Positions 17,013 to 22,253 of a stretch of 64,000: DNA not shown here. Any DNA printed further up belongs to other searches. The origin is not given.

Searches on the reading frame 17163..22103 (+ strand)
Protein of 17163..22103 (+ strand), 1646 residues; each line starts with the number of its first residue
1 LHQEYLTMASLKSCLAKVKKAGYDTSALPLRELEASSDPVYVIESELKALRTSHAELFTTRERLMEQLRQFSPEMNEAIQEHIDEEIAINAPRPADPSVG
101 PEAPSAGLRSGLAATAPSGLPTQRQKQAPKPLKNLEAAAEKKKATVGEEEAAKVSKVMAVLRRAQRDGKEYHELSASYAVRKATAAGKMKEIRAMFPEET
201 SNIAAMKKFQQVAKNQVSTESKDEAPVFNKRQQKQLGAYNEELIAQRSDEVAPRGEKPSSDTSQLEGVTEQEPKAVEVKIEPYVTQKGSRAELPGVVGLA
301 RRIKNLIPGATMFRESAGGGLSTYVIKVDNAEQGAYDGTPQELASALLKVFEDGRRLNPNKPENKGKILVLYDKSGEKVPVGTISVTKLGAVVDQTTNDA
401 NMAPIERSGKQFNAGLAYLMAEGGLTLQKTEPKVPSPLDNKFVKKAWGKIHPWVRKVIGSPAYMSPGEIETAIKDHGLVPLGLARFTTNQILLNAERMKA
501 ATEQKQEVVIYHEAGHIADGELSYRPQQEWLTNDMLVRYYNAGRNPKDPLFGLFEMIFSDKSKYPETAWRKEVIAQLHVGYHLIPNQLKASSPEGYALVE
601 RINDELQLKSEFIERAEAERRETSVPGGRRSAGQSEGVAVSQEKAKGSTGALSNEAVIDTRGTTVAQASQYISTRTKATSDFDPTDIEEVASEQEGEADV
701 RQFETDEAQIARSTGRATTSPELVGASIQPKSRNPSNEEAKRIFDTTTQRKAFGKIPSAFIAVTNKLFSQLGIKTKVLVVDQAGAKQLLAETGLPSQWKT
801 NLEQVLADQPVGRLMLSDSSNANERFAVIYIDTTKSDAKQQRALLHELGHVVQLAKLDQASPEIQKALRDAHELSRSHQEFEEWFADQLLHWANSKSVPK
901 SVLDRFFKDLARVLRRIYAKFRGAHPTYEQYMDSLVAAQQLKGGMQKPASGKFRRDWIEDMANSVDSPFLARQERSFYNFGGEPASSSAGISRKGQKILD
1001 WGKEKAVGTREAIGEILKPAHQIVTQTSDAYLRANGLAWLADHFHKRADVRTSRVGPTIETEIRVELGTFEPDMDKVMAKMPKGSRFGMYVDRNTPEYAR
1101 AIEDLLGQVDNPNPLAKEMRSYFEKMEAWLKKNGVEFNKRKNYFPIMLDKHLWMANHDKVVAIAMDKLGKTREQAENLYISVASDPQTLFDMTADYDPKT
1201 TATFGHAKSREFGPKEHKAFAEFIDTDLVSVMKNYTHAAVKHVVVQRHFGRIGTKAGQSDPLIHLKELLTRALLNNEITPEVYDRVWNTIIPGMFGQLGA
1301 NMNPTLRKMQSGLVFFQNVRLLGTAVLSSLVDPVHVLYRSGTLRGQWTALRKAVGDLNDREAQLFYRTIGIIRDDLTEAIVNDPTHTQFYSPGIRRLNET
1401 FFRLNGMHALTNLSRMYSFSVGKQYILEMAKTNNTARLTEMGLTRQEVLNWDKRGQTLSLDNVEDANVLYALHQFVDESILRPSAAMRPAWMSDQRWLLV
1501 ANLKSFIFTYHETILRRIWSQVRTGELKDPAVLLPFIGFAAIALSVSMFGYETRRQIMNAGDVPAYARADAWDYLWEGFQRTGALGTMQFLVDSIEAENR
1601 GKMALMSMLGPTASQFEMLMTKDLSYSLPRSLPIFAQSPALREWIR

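Call 30: search_protein_families(library=phrogs, proteins=[window:17163-22103:+], max_evalue=0.00001)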
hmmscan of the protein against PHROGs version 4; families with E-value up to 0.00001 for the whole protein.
window:17163-22103:+ (1646 aa): 3 families
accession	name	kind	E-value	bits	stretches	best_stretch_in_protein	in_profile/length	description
phrog_30152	-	head and packaging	6.3e-41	140.8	1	1120-1598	1713-2206/2249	virion structural protein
phrog_6958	-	head and packaging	7.2e-11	41.6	1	1229-1531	594-919/1052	virion structural protein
phrog_87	-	other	6e-06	27.2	0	823-887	68-120/227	metallo-protease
